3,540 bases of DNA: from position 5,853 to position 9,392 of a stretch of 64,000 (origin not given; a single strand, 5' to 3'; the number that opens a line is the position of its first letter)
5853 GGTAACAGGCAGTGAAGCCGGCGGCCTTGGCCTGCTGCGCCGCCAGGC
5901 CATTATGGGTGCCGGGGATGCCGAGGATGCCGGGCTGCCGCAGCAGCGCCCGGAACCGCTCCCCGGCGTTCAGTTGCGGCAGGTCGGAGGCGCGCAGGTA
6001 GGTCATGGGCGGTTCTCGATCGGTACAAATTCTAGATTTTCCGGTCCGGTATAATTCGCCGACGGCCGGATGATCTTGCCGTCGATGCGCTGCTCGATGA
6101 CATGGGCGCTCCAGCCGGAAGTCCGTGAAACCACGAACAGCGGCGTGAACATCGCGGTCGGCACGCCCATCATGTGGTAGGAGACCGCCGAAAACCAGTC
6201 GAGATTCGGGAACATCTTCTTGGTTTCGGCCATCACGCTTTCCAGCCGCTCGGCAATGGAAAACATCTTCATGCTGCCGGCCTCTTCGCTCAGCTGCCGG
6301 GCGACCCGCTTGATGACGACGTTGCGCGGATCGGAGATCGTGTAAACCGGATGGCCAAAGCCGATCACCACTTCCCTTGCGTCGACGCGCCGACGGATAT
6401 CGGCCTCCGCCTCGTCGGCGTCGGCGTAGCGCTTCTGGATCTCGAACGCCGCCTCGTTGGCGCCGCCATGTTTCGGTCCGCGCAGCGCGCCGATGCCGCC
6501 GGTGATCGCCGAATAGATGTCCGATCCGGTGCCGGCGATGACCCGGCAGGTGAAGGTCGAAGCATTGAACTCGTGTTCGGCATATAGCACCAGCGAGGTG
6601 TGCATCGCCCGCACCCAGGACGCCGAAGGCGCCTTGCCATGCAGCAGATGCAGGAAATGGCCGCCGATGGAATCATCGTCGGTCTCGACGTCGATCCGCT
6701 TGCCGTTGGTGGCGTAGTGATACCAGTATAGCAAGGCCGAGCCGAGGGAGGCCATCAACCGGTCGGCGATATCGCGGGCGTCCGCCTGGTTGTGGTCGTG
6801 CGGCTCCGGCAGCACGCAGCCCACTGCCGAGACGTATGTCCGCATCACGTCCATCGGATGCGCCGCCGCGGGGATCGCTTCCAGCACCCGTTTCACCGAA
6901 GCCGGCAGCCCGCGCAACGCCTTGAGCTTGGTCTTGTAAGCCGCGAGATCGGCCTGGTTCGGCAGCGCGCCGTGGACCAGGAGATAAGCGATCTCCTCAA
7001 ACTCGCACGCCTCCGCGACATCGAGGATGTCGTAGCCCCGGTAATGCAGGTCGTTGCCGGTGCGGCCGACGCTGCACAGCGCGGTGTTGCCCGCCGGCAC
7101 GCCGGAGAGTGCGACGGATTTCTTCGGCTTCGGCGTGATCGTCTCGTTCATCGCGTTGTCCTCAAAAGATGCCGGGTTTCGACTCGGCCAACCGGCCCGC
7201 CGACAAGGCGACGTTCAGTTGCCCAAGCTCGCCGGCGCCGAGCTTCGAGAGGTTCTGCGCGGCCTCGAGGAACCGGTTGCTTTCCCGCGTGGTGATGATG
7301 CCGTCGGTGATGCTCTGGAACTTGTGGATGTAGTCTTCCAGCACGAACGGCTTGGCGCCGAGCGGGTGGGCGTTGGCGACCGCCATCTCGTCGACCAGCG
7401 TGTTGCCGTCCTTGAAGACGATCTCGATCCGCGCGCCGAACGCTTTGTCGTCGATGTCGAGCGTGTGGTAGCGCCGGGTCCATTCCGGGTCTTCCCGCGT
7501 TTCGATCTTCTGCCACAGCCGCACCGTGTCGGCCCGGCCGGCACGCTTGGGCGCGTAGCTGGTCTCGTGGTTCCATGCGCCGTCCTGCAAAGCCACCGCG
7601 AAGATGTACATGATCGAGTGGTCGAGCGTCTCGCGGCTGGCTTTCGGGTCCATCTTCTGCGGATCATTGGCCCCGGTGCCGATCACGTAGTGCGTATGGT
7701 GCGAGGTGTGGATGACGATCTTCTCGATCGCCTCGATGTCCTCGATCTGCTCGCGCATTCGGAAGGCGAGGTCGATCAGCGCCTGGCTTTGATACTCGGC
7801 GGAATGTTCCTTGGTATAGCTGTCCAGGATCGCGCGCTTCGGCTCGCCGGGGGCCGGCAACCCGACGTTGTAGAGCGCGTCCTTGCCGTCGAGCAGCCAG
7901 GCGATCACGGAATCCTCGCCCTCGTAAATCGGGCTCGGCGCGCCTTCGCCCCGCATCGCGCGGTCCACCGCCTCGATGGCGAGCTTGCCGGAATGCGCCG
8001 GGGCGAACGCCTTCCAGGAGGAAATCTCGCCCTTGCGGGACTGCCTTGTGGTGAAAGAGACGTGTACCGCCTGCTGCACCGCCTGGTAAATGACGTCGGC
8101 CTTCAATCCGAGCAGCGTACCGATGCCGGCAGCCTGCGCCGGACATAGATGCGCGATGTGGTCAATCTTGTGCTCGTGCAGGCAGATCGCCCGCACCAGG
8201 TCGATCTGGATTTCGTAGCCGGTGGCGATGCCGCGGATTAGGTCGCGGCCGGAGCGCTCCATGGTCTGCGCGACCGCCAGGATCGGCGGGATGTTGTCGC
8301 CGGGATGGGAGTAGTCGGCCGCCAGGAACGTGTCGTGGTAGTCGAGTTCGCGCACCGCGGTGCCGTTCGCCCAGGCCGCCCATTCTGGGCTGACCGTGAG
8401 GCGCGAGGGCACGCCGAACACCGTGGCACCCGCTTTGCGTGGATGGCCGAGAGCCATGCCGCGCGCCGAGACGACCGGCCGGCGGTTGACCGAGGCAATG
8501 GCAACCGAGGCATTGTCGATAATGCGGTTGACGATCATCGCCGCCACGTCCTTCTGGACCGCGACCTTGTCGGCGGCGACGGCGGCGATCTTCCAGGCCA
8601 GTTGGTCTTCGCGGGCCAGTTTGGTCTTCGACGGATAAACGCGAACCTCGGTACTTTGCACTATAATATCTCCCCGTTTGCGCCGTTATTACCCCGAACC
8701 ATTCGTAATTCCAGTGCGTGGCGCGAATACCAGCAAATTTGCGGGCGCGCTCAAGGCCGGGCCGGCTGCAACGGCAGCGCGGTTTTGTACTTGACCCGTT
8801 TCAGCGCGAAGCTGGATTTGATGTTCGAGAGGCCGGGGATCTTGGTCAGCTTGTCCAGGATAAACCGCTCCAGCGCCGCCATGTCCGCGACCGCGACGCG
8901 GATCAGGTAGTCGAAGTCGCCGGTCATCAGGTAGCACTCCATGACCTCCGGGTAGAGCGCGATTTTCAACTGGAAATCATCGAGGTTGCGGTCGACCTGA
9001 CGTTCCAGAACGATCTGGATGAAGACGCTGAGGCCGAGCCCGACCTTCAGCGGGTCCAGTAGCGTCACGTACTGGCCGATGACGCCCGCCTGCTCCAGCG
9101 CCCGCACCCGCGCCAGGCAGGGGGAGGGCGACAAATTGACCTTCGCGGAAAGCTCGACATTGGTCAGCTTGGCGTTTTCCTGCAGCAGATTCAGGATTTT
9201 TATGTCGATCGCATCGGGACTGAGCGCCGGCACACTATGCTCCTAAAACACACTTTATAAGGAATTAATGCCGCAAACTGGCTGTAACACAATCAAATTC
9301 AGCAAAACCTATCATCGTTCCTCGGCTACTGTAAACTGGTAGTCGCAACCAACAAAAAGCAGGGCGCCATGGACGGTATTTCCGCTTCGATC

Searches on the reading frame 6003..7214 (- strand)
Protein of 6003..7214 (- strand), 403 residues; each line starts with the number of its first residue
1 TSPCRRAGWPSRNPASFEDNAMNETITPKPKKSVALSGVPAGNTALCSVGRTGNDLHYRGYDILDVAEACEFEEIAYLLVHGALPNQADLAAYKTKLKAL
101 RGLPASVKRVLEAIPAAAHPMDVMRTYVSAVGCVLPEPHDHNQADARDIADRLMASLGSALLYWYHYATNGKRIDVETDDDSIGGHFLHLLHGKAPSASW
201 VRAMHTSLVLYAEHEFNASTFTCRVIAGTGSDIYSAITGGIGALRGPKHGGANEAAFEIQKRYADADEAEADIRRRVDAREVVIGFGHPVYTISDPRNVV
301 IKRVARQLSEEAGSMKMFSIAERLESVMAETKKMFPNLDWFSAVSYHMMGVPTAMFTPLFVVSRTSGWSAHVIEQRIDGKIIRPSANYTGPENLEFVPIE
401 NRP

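Call 6: search_protein_families(library=pfam, proteins=[window:6003-7214:-])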
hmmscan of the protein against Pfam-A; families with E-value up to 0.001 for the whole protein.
window:6003-7214:- (403 aa): 1 family
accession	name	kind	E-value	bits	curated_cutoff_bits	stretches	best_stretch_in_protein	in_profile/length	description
PF00285.26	Citrate_synt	-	2.4e-122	408.8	27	1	36-385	2-357/357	Citrate synthase, C-terminal domain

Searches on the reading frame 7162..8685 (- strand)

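Call 6: search_protein_families(library=pfam, proteins=[window:7162-8685:-])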
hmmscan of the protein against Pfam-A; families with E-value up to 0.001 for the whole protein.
window:7162-8685:- (507 aa): 2 families
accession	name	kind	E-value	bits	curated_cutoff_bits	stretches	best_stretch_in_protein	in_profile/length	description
PF03972.19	MmgE_PrpD_N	-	5.4e-67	226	32.1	1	28-269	2-240/244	MmgE/PrpD N-terminal domain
PF19305.4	MmgE_PrpD_C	-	1.6e-38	132.7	32.1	1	294-480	1-172/173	MmgE/PrpD C-terminal domain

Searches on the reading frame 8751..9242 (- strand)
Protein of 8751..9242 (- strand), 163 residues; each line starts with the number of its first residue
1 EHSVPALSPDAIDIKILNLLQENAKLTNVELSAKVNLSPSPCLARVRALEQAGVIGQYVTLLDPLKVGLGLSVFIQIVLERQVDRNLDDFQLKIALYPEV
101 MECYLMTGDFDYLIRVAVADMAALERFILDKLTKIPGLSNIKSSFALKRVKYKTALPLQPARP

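Call 6: search_protein_families(library=pfam, proteins=[window:8751-9242:-])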
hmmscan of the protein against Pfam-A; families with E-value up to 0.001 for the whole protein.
window:8751-9242:- (163 aa): 4 families
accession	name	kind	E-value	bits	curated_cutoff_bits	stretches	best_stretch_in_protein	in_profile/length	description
PF01037.27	AsnC_trans_reg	-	2.8e-24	85.3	25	1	76-148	2-72/73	Lrp/AsnC ligand binding domain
PF13412.12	HTH_24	-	2.9e-19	68.8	21.9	1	10-55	2-47/48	Winged helix-turn-helix DNA-binding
PF13404.12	HTH_AsnC-type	-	6.7e-16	58.3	27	1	10-50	2-42/42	AsnC-type helix-turn-helix domain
PF22482.2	AsnC_trans_reg_3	-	0.00012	22.6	24.4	1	79-151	16-87/95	PF0864 C-terminal dimeric alpha+beta barrel domain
